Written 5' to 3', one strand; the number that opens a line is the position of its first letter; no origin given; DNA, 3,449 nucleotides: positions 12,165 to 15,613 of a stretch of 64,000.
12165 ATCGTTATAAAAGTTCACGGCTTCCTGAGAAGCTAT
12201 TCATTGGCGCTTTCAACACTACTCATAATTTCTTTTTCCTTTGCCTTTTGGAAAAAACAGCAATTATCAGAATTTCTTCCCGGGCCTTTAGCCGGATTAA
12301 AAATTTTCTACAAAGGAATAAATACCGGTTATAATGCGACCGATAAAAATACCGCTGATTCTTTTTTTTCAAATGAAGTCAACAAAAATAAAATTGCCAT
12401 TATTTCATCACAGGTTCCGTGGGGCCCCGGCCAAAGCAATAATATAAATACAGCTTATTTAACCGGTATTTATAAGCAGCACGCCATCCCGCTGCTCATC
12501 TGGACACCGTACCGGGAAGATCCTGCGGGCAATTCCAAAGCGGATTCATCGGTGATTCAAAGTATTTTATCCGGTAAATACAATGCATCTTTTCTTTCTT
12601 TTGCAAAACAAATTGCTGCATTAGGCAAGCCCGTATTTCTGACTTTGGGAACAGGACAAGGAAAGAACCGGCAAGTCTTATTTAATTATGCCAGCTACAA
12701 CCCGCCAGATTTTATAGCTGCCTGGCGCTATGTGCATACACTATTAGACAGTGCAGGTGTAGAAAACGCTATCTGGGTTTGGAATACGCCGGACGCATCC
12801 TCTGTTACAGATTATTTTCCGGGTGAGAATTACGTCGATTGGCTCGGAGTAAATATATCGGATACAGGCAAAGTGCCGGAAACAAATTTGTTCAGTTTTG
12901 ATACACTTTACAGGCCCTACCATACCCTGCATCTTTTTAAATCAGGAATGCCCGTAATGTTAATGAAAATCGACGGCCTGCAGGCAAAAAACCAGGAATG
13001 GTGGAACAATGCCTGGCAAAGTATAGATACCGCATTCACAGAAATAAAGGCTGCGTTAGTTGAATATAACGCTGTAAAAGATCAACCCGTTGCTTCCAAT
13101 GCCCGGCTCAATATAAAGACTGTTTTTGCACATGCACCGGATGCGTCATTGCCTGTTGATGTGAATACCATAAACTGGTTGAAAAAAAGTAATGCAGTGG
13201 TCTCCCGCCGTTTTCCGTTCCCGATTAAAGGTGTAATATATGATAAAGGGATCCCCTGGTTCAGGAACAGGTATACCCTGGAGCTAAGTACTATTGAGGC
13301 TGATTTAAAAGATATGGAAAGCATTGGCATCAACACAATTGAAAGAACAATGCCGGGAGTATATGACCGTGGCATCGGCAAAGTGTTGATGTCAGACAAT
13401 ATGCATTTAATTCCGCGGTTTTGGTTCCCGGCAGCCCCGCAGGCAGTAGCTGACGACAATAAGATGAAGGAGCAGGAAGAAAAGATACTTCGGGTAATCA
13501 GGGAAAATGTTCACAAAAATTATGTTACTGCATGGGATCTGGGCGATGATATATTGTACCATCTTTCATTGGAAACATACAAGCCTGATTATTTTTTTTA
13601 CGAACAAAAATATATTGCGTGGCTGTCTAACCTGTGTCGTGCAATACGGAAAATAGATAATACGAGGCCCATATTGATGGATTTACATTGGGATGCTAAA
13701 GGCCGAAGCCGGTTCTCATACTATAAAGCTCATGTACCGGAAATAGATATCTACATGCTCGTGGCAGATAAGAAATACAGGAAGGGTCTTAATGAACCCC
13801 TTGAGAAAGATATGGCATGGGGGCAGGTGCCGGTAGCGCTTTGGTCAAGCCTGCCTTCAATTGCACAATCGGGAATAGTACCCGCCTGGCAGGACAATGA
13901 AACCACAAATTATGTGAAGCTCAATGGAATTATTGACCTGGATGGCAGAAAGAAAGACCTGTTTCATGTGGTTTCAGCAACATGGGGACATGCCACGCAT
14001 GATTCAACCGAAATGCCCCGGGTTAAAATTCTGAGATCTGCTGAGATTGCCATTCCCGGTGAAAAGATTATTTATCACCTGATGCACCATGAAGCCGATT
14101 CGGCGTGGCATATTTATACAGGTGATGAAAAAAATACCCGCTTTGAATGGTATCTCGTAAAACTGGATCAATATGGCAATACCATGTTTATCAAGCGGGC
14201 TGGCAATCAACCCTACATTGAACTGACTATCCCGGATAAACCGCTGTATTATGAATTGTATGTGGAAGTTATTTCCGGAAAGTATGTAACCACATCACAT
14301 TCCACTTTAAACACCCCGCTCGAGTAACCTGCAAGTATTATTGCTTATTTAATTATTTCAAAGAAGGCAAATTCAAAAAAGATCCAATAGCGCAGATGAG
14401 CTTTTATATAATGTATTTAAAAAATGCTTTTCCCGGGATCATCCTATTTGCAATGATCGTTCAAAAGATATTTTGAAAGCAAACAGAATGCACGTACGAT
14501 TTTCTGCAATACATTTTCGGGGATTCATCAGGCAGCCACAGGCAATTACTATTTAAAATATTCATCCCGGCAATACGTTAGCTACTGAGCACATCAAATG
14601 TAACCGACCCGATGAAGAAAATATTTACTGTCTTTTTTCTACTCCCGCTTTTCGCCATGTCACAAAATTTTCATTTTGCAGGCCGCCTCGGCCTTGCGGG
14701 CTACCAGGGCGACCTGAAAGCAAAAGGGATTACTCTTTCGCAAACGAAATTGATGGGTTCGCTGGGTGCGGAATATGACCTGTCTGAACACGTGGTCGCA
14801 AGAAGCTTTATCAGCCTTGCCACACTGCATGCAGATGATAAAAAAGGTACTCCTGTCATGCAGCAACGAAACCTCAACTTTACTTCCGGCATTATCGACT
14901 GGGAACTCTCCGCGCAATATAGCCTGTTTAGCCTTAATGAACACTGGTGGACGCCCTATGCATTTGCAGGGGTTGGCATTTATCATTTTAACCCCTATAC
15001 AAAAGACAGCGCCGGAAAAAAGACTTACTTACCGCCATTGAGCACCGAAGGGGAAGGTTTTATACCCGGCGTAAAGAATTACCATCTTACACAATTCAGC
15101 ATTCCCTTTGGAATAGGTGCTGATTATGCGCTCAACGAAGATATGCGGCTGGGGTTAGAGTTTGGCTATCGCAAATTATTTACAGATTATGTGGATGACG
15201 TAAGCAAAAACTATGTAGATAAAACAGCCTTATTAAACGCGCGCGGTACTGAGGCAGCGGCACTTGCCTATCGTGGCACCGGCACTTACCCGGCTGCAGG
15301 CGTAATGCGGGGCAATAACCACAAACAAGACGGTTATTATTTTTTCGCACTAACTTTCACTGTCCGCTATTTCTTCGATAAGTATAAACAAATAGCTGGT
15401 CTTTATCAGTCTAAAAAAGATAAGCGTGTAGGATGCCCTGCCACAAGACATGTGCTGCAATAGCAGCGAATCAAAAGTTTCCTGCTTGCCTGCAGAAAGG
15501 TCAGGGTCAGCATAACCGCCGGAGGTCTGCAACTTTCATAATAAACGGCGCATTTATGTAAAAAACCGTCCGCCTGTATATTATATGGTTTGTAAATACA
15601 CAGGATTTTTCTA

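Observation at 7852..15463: Candidate undescribed synthase-dependent exopolysaccharide locus built around a 1230-aa GT2 synthase with fused glycoside-hydrolase-like domains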

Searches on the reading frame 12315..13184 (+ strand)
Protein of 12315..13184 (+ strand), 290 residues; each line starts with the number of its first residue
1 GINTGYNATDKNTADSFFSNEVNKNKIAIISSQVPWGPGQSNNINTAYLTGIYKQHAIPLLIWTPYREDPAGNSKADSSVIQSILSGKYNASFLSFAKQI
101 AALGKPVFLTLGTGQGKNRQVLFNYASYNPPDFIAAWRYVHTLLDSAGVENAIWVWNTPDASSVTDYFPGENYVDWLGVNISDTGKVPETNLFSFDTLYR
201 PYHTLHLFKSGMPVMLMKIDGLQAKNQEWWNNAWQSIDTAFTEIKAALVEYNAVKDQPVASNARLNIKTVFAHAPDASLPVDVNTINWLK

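Call 25: search_solved_structures(query=window:12315-13184:+, max_evalue=0.01, show_alignments=2)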
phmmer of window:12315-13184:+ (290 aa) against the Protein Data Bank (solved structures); distinct sequences matched with E-value up to 0.01: 16.
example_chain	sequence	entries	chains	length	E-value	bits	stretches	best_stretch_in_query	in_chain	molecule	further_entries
2cip_A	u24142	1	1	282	1.6e-06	31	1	21-249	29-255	ENDOGLUCANASE H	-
6zpl_C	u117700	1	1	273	1.8e-06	30.8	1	21-249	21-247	Endoglucanase H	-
2cit_A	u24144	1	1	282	2e-06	30.7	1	21-249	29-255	ENDOGLUCANASE H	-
2bv9_A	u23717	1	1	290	2e-06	30.7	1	21-249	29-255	ENDOGLUCANASE H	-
2v3g_A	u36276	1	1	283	2.5e-06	30.3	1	21-249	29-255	ENDOGLUCANASE H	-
2bvd_A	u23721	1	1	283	2.5e-06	30.3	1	21-249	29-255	ENDOGLUCANASE H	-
2vi0_A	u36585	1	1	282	2.8e-06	30.2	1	21-249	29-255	Endoglucanase H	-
8xvi_R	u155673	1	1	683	5.9e-06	29.1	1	22-249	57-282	Endoglucanase H,Endothelin-1 receptor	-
8xvj_R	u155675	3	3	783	1.3e-05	28.1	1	22-249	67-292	Endoglucanase H,Endothelin-1 receptor,Soluble cytochrome b562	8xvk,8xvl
7xjr_A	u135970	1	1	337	8.3e-05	25.4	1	78-200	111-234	AlXyn26A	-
7xs3_A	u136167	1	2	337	8.4e-05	25.3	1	78-200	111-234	AlXyn26A E243A-X3X4X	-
2ddx_A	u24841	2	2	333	0.00032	23.5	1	80-180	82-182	beta-1,3-xylanase | Beta-1,3-xylanase XYL4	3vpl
3cbw_A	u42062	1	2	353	0.0016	21.1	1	139-180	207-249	YdhT protein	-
2qha_A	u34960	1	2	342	0.0017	21.1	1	139-180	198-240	Beta-1,4-mannanase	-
2whk_A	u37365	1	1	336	0.0018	21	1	139-180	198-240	MANNAN ENDO-1,4-BETA-MANNOSIDASE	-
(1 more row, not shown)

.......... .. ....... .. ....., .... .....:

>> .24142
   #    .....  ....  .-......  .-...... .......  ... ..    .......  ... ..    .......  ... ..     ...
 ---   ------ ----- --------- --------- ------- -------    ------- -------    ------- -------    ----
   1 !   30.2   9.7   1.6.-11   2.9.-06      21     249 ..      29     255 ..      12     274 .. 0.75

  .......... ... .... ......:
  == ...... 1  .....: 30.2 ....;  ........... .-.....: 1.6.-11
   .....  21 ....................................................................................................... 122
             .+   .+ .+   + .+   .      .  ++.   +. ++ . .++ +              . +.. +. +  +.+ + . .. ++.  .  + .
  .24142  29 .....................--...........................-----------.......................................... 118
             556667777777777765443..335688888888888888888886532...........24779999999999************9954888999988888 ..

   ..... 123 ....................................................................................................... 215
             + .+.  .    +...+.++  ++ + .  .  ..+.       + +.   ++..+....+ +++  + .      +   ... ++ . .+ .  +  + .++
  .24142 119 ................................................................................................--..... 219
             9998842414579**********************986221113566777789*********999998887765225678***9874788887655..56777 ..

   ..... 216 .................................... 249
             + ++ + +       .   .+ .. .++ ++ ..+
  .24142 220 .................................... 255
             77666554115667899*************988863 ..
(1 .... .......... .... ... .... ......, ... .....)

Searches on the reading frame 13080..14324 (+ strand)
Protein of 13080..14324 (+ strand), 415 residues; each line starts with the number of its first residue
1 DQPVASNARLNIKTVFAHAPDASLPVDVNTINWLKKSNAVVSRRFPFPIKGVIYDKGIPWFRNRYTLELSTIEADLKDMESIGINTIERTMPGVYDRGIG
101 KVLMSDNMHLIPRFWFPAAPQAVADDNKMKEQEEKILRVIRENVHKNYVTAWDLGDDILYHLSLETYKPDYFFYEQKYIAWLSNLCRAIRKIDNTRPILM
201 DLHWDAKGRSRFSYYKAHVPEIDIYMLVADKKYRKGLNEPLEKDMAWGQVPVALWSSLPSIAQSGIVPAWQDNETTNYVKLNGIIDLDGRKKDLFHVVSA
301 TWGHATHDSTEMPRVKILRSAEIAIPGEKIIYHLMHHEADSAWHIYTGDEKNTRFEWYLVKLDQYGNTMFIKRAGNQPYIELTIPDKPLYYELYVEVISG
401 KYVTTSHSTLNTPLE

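Call 9: search_solved_structures(query=window:13080-14324:+, max_evalue=10, show_alignments=2)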
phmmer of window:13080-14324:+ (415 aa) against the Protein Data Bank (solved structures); distinct sequences matched with E-value up to 10: 2.
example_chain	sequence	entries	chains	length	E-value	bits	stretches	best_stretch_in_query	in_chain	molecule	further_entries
4k3b_A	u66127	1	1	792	1.3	11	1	285-338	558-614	Outer membrane protein assembly factor BamA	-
9cmw_A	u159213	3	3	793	1.3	11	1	285-338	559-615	Outer membrane protein assembly factor BamA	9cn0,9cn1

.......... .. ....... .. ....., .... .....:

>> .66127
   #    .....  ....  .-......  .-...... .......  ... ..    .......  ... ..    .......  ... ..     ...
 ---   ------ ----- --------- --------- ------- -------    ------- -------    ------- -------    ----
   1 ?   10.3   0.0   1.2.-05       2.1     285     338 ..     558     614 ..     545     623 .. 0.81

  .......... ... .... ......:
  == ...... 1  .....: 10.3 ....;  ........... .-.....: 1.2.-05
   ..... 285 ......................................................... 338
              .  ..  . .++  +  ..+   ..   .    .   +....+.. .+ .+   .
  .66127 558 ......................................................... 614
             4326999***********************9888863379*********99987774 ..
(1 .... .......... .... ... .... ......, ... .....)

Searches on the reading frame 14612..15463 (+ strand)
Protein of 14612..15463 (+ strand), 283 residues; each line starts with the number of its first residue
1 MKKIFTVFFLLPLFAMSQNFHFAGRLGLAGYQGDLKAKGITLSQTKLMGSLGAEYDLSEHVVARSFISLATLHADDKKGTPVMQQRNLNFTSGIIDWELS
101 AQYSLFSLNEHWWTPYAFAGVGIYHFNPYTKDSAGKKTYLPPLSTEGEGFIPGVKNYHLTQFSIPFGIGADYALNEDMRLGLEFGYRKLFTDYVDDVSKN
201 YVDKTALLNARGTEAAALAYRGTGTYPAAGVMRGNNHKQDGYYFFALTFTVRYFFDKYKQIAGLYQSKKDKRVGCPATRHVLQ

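Call 3: search_protein_families(library=pfam, proteins=[window:14612-15463:+], max_evalue=0.01)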
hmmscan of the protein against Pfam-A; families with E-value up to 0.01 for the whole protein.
window:14612-15463:+ (283 aa): 2 families
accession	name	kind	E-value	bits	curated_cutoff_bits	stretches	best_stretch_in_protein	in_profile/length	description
PF13505.12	OMP_b-brl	-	7.2e-09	36.5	28.7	1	14-195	12-158/175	Outer membrane protein beta-barrel domain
PF19573.5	DUF6089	-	5.4e-06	26.4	23.2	1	4-197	4-185/226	Domain of unknown function (DUF6089)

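Call 4: search_protein_families(library=ncbifam, proteins=[window:14612-15463:+], max_evalue=0.01)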
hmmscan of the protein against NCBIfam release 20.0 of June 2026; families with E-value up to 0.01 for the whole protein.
window:14612-15463:+ (283 aa): 2 families
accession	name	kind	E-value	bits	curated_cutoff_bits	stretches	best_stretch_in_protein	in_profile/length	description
NF052316.1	T9SS_PorG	equivalog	4.9e-27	95.1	130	1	22-253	6-202/209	type IX secretion system protein PorG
NF047659.1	THC0290_0291_fam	equivalog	0.00021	20.9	125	1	106-202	140-240/260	THC0290_0291 family protein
